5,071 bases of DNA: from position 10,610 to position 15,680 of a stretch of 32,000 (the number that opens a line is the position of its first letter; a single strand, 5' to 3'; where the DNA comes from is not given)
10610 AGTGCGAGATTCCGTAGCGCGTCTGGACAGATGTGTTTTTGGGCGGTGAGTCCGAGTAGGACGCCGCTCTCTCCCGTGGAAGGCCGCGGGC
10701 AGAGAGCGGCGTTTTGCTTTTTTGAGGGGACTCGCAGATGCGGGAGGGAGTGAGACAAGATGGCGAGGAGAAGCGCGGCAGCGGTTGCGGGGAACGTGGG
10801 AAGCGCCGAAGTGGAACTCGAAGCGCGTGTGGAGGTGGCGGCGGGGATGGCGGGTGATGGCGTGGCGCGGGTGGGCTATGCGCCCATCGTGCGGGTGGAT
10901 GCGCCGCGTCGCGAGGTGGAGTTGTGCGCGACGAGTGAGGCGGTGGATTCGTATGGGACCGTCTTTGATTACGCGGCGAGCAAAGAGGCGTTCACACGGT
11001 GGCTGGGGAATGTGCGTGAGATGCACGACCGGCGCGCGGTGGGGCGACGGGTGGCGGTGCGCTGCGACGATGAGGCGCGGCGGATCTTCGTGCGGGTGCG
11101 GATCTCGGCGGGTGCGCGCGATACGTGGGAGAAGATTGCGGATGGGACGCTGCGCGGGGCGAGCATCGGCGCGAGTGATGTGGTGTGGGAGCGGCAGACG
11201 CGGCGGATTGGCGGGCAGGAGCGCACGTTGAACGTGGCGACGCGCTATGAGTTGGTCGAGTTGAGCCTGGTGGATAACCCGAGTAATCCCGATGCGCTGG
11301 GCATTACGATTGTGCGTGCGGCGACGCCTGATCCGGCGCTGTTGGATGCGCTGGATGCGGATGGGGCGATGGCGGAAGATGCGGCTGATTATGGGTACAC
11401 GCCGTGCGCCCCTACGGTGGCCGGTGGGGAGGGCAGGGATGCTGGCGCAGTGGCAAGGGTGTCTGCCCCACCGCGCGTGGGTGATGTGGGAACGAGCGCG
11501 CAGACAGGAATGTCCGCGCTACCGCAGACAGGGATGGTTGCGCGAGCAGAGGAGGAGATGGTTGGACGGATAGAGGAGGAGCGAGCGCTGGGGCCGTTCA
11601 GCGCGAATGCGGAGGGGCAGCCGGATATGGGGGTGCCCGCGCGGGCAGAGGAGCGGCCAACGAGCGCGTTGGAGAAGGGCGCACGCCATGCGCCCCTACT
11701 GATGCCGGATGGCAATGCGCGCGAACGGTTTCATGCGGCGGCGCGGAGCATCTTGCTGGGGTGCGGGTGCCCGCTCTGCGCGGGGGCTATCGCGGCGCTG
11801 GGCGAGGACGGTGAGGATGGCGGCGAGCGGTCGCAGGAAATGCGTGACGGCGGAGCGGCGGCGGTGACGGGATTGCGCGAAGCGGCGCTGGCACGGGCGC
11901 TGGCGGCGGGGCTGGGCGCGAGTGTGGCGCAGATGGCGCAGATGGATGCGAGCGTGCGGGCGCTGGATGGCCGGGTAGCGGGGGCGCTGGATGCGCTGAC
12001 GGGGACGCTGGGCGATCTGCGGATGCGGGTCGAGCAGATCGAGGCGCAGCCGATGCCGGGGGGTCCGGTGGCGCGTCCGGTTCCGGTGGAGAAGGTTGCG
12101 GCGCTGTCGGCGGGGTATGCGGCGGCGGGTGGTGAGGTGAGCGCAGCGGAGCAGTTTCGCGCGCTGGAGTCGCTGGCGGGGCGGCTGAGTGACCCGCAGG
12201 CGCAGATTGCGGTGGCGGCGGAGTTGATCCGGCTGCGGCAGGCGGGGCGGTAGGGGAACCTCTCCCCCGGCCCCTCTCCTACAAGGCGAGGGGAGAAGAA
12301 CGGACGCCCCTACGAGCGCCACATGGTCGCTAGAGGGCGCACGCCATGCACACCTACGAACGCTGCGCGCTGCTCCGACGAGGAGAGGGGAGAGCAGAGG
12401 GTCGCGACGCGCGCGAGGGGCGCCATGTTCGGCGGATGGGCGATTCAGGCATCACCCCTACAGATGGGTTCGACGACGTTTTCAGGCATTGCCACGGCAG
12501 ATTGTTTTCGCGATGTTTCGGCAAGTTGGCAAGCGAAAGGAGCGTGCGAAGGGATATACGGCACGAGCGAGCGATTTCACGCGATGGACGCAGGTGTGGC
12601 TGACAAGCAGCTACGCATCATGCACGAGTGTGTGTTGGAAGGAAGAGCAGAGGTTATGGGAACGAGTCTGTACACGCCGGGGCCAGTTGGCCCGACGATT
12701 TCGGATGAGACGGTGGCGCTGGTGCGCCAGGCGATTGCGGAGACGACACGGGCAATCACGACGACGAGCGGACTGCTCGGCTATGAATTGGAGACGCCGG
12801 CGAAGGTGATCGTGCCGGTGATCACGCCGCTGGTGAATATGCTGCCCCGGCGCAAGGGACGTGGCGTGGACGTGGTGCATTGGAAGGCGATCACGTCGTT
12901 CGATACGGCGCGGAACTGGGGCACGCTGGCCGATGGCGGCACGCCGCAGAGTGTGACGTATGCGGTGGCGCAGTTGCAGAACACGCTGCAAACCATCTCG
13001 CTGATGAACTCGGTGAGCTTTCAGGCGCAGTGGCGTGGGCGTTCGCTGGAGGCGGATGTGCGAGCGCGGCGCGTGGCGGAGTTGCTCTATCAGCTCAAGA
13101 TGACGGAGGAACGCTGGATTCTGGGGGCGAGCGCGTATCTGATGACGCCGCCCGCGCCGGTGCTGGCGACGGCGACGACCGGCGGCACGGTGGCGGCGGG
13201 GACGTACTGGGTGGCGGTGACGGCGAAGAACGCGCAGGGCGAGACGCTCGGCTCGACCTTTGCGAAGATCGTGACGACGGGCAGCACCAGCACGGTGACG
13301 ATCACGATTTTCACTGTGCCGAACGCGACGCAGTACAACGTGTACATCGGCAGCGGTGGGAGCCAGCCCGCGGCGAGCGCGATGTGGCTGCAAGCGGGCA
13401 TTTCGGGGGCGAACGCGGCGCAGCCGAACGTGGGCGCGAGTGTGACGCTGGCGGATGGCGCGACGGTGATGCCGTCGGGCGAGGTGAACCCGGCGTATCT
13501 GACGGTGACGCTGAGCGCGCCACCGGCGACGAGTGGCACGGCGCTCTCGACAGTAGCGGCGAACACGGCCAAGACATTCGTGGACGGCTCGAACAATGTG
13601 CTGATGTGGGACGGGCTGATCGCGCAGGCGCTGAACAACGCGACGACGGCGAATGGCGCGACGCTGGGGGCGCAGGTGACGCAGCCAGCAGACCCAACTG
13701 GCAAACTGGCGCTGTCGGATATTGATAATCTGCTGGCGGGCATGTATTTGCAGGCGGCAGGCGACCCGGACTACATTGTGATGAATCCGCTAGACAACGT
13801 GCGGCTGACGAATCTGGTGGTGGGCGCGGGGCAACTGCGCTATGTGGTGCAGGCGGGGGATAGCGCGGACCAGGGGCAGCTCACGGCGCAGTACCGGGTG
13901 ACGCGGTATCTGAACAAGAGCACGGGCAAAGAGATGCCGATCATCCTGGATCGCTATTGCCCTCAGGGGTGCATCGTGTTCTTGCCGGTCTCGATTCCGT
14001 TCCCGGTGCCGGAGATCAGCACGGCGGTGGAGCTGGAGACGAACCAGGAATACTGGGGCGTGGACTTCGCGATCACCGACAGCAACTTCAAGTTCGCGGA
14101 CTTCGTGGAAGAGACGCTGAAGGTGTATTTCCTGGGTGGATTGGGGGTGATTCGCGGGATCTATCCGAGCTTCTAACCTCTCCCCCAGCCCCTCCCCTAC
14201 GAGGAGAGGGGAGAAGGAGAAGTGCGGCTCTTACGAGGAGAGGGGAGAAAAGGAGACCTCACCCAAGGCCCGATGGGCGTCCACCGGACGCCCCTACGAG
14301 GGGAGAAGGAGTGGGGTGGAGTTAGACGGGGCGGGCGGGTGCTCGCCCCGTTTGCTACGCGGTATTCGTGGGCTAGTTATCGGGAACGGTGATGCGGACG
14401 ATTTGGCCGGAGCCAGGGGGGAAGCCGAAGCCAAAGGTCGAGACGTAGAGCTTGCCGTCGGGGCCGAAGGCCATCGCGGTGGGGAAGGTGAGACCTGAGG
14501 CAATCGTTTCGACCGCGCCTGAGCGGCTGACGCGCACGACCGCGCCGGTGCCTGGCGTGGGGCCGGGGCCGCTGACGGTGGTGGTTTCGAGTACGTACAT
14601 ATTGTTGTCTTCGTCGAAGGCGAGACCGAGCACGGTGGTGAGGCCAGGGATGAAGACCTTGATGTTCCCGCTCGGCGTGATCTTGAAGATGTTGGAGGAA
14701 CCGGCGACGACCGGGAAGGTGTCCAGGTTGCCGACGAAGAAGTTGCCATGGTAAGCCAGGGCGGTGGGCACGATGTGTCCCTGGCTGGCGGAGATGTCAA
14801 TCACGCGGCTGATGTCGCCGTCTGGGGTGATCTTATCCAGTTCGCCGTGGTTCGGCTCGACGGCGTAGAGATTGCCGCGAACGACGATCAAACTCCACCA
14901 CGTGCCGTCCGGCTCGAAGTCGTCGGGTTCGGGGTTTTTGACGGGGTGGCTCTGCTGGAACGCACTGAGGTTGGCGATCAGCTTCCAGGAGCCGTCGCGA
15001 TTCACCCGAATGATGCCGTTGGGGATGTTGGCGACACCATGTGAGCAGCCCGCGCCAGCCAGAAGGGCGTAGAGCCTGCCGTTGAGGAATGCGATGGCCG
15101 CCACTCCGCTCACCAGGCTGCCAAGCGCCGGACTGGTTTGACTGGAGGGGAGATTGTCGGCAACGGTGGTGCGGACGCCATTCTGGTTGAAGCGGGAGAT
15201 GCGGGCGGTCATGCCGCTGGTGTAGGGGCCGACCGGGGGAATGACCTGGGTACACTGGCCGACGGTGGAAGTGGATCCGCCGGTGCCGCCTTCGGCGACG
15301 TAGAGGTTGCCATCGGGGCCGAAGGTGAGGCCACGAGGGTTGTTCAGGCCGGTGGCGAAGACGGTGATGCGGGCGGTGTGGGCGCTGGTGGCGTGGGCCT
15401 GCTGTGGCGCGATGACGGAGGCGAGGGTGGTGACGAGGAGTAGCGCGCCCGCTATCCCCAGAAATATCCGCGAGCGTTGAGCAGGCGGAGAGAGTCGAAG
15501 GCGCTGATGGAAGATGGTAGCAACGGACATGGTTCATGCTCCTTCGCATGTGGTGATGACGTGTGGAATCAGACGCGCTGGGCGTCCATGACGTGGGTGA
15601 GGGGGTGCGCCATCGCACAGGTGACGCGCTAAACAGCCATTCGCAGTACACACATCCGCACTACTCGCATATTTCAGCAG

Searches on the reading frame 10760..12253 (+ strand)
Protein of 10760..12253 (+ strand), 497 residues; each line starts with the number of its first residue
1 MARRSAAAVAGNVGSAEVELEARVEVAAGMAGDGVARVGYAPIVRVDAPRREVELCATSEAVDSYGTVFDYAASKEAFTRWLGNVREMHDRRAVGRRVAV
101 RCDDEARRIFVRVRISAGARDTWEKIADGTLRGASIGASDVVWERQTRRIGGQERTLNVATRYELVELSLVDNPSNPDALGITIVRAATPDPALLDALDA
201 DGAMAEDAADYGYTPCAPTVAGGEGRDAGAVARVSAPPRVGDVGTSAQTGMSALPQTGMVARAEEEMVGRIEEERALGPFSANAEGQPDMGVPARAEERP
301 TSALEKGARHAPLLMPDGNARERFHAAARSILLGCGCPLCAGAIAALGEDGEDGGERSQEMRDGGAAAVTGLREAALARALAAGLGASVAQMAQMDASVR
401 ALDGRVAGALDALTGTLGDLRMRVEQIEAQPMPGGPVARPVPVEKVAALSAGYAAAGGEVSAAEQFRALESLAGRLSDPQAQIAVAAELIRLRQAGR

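Call 13: search_protein_families(library=pfam, proteins=[window:10760-12253:+], max_evalue=0.01)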
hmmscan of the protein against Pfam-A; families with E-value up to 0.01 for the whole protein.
window:10760-12253:+ (497 aa): 1 family
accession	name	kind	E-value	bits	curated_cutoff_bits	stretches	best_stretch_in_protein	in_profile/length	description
PF04586.22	Peptidase_S78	-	0.0008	20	21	1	99-179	73-150/165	Caudovirus prohead serine protease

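Call 14: search_protein_families(library=phrogs, proteins=[window:10760-12253:+], max_evalue=0.001)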
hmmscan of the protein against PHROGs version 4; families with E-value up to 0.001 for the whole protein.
window:10760-12253:+ (497 aa): 6 families
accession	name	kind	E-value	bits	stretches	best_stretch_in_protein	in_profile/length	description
phrog_9427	-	head and packaging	2e-29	104.1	1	42-190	20-174/453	head maturation protease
phrog_21715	-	unknown function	4.9e-12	46.9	1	55-203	23-159/381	-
phrog_80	-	head and packaging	2.9e-09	37.7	1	59-179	245-373/607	head maturation protease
phrog_617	-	head and packaging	2.5e-08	34.3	1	45-186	20-163/626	major head protein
phrog_4523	-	head and packaging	7e-06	26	1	92-179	85-170/644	major head and protease protein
phrog_11321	-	unknown function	0.00067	20.2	1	122-181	78-136/327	-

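Call 28: find_homologous_proteins(query=window:10760-12253:+)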
Query window:10760-12253:+ (497 aa): 186 proteins with E <= 0.001 among 8000 candidates; the best 120 are listed.
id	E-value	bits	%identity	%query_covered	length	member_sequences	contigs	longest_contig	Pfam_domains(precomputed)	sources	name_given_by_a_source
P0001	0.0e+0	1039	100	100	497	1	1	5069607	-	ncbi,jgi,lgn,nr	ncbi:MAG: hypothetical protein OJF49_002747 [Ktedonobacterales bacterium]|jgi:hypothetical protein|n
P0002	6.1e-149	515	79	36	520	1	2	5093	-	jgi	jgi:hypothetical protein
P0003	2.8e-146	506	58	93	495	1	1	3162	-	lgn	-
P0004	4.6e-145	502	60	100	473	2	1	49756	-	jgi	jgi:phage head maturation protease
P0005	4.7e-140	486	69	41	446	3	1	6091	-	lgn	-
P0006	3.4e-139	483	57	93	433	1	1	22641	-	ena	-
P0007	5.3e-139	482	69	41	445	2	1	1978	-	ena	-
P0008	9.5e-138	478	78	34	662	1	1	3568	-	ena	-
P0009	7.6e-137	475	55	93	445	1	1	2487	-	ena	-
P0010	2.6e-136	473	81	35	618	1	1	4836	-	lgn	-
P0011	3.4e-135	470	54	93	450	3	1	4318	-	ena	-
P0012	1.5e-134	468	56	95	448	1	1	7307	-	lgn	-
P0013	6.9e-134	465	57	93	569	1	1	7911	-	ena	-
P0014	7.2e-134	465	55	95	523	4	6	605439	-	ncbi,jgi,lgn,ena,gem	-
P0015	1.2e-133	465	78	34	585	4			-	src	-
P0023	2.4e-125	437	54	96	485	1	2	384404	-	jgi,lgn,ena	-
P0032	1.3e-116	408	52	93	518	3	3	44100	-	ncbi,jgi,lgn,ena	-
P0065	6.3e-109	383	80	33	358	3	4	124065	-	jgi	jgi:hypothetical protein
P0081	1.7e-105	372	70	38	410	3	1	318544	-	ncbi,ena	-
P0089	7.5e-104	366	48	94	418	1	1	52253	-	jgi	jgi:hypothetical protein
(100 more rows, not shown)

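Call 29: find_related_loci(query=window:10760-12253:+, collection=viral_contigs, flank=3000)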
Query window:10760-12253:+ (497 aa) in viral_contigs; peptide patterns used: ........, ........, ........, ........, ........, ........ (x = any residue, [..] = any of these).
12 stretches matched a pattern, but none encodes a relative of the query by tblastn (E <= 1e-3).

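Call 31: find_encoding_contigs(protein=P0023, flank=10000, max_places=2)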
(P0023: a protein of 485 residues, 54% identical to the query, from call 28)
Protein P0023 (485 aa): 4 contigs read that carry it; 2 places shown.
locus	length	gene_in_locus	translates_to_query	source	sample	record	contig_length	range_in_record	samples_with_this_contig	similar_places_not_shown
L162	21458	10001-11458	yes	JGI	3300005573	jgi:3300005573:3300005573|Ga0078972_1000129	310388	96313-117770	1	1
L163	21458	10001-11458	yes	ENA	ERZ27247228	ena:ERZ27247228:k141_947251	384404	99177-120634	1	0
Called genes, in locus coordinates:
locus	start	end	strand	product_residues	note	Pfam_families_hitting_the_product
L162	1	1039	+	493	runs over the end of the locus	-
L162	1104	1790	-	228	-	PF09335:VTT_dom (weak)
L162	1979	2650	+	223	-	PF01545:Cation_efflux (weak)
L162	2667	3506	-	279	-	PF00763:THF_DHG_CYH, PF02882:THF_DHG_CYH_C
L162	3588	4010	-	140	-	PF00072:Response_reg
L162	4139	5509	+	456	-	PF00275:EPSP_synthase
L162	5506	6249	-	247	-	PF01988:VIT1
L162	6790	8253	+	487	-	-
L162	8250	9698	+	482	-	PF07693:KAP_NTPase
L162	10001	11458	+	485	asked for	-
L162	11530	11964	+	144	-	-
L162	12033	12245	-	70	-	PF03869:Arc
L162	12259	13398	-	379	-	PF14659:Phage_int_SAM_3 (weak), PF00589:Phage_integrase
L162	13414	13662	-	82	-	PF12728:HTH_17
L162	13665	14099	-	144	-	-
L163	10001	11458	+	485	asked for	-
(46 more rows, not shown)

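Call 32: find_encoding_contigs(protein=P0081, flank=10000, max_places=2)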
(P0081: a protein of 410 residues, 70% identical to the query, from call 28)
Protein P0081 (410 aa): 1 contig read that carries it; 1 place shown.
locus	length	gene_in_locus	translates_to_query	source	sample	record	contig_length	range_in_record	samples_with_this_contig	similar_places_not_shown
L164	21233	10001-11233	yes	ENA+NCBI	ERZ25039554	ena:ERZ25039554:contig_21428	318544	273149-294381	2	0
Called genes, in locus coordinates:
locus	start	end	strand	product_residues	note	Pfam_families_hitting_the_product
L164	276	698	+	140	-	-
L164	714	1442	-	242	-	PF22497:DUF6989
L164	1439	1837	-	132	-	PF04075:F420H2_quin_red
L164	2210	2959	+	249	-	PF00230:MIP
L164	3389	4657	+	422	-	PF02040:ArsB, PF03600:CitMHS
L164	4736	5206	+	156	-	PF00582:Usp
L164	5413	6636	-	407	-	PF00933:Glyco_hydro_3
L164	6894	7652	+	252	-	PF06736:TMEM175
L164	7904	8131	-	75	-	-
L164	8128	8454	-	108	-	-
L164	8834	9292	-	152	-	-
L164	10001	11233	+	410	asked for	-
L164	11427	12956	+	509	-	-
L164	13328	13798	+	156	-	PF02325:CCB3_YggT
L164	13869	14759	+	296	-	-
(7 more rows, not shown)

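Call 33: find_encoding_contigs(protein=P0065, flank=10000, max_places=4)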
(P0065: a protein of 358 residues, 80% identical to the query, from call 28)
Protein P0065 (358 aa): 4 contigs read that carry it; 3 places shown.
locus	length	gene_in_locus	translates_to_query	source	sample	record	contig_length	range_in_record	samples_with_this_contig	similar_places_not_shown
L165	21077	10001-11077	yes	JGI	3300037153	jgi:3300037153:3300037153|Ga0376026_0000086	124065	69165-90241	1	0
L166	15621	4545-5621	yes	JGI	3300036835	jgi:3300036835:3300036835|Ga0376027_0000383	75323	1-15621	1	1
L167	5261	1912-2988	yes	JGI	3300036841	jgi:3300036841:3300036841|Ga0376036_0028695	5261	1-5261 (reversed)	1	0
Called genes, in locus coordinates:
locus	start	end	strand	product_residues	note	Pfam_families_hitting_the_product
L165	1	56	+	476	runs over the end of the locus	PF00266:Aminotran_5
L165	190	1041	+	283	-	PF00561:Abhydrolase_1, PF12697:Abhydrolase_6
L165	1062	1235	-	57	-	-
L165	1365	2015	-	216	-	-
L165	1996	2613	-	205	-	PF00413:Peptidase_M10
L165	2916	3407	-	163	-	-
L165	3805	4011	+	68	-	-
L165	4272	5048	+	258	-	PF13489:Methyltransf_23, PF02390:Methyltransf_4 (weak), PF08241:Methyltransf_11, PF08242:Methyltransf_12, PF13649:Methyltransf_25, PF13847:Methyltransf_31 (weak)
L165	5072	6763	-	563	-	PF15902:Sortilin-Vps10 (faint), PF02012:BNR (faint)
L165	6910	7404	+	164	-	-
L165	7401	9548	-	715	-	-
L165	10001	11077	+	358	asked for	-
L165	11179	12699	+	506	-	PF17236:SU10_MCP (faint)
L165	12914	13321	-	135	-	-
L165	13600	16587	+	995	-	PF01381:HTH_3, PF13560:HTH_31, PF13191:AAA_16, PF13401:AAA_22 (weak), PF00515:TPR_1 (faint), PF07719:TPR_2 (faint), PF13424:TPR_12 (weak), PF17874:TPR_MalT (weak)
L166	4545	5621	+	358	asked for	-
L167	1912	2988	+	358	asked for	-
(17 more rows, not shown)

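Call 46: find_encoding_contigs(protein=P0004, flank=10000, max_places=2)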
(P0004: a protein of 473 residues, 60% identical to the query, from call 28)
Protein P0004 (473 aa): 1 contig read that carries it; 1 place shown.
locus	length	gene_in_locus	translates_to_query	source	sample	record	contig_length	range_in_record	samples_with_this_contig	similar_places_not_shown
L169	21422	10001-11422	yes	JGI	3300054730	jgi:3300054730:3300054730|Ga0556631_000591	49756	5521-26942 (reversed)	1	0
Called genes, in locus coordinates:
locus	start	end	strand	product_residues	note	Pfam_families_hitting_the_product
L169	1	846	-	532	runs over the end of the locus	PF00919:UPF0004, PF04055:Radical_SAM, PF01938:TRAM (faint)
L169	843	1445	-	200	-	PF01327:Pep_deformylase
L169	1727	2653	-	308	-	PF00069:Pkinase, PF07714:PK_Tyr_Ser-Thr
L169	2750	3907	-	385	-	PF01476:LysM (faint), PF01551:Peptidase_M23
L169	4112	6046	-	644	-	PF20434:BD-FAE, PF00326:Peptidase_S9, PF01738:DLH (weak), PF07859:Abhydrolase_3 (faint)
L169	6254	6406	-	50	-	-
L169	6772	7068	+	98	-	PF02597:ThiS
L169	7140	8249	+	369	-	PF25852:DUF6242_C (faint), PF02012:BNR (faint), PF14870:PSII_BNR (faint), PF15902:Sortilin-Vps10 (weak)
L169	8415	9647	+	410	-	-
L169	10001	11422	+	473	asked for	-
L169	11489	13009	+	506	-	PF17236:SU10_MCP (faint)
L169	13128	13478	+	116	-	-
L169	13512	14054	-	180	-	-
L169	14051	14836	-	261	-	-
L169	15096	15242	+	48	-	-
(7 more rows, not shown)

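Call 47: find_encoding_contigs(protein=P0089, flank=10000, max_places=2)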
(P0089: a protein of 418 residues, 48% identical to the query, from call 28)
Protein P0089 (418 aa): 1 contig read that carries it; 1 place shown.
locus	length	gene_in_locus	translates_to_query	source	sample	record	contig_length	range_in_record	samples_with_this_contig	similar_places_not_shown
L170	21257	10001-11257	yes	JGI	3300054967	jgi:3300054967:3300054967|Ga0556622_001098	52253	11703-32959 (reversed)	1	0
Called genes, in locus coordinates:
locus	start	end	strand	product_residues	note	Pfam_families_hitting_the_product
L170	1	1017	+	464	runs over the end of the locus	PF19289:PmbA_TldD_3rd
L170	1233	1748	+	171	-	PF26580:Mtb12_C (faint)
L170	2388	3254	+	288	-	PF00005:ABC_tran, PF13304:AAA_21 (faint)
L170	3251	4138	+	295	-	PF00528:BPD_transp_1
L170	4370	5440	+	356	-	PF13379:NMT1_2 (faint), PF09084:NMT1, PF12974:Phosphonate-bd (faint)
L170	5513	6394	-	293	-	PF01047:MarR (weak), PF12802:MarR_2, PF13463:HTH_27 (faint), PF00583:Acetyltransf_1, PF13673:Acetyltransf_10, PF13508:Acetyltransf_7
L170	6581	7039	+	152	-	-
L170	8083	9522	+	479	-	-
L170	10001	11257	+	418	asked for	-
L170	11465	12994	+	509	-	PF17236:SU10_MCP (faint)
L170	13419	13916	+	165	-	PF02325:CCB3_YggT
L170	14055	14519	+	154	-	PF02325:CCB3_YggT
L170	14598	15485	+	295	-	-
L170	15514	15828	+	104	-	-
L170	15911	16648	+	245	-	-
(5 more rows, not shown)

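Call 48: find_encoding_contigs(protein=P0032, flank=10000, max_places=3)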
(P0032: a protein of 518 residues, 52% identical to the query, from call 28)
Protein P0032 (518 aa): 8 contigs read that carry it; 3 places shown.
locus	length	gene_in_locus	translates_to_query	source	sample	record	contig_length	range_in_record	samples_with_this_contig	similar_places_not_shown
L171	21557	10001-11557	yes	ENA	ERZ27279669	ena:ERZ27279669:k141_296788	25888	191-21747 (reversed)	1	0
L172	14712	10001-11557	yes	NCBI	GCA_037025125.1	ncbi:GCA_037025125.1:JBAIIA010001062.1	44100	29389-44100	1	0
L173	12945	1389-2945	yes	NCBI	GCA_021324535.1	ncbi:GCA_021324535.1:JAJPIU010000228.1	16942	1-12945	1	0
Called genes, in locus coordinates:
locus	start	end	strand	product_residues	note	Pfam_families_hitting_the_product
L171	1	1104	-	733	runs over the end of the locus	PF13231:PMT_2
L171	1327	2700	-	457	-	PF01551:Peptidase_M23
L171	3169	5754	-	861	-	PF04851:ResIII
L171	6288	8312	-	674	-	PF01555:N6_N4_Mtase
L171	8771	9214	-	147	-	PF01797:Y1_Tnp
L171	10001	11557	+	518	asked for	-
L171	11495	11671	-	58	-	-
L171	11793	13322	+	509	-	PF17236:SU10_MCP (faint)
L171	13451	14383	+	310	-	-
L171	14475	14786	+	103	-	-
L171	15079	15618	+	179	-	-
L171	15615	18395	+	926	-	-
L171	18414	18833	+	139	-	-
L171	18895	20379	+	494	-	-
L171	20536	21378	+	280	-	PF02311:AraC_binding, PF00165:HTH_AraC (weak), PF12833:HTH_18, PF00165:HTH_AraC (weak)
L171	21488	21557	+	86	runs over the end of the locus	?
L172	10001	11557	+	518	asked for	-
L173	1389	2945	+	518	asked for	-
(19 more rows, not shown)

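Call 77: search_protein_families(library=phrogs, proteins=[L171:11793-13322:+, L171:13451-14383:+, L171:14475-14786:+, L171:15079-15618:+, L171:15615-18395:+, L171:18414-18833:+, L171:18895-20379:+], max_evalue=0.01)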
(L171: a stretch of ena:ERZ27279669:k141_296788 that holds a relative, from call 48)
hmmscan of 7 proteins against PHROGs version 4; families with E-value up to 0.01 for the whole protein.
L171:11793-13322:+ (509 aa): 1 family
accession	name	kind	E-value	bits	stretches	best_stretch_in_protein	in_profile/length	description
phrog_13692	-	unknown function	3.7e-61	208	1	30-503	26-487/491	-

L171:13451-14383:+ (310 aa): 1 family
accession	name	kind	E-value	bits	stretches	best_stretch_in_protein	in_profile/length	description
phrog_442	-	connector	7.3e-06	26.5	1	105-309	103-264/270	head-tail adaptor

L171:14475-14786:+ (103 aa): 0 families

L171:15079-15618:+ (179 aa): 0 families

L171:15615-18395:+ (926 aa): 0 families

L171:18414-18833:+ (139 aa): 0 families

L171:18895-20379:+ (494 aa): 0 families

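Call 78: search_protein_families(library=pfam, proteins=[L171:11793-13322:+, L171:13451-14383:+, L171:14475-14786:+, L171:15079-15618:+, L171:15615-18395:+, L171:18414-18833:+, L171:18895-20379:+], max_evalue=0.05)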
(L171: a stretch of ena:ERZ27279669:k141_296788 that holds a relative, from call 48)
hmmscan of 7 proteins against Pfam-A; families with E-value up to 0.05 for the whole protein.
L171:11793-13322:+ (509 aa): 0 families

L171:13451-14383:+ (310 aa): 0 families

L171:14475-14786:+ (103 aa): 0 families

L171:15079-15618:+ (179 aa): 0 families

L171:15615-18395:+ (926 aa): 0 families

L171:18414-18833:+ (139 aa): 0 families

L171:18895-20379:+ (494 aa): 0 families

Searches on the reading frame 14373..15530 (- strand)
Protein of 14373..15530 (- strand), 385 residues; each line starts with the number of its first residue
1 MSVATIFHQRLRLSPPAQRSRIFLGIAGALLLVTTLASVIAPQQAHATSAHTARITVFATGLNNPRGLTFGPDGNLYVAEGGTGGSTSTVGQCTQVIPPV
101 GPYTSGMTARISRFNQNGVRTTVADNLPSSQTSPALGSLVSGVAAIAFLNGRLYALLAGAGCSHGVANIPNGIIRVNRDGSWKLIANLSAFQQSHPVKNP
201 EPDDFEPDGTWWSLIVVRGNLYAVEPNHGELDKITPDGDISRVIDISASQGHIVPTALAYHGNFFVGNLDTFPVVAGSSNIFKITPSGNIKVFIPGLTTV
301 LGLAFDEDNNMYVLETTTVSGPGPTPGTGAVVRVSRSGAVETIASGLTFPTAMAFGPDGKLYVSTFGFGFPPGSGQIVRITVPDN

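Call 22: search_protein_families(library=pfam, proteins=[window:14373-15530:-], max_evalue=0.01)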
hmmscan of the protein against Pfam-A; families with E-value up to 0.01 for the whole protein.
window:14373-15530:- (385 aa): 5 families
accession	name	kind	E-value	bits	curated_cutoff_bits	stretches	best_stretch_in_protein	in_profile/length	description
PF08450.18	SGL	-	2.2e-08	34.5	26.3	0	328-361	114-147/246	SMP-30/Gluconolactonase/LRE-like region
PF01436.27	NHL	-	2.2e-05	24.7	20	0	62-81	1-20/28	NHL repeat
PF24684.1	Vgb_lyase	-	0.0012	18.1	50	0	328-364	117-155/290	Virginiamycin B lyase family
PF25021.1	TEN_NHL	-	0.0038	16.7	27.1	0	345-368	28-51/357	Teneurin NHL domain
PF07995.17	GSDH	-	0.0089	15.8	25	0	47-85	165-204/332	Glucose / Sorbosone dehydrogenase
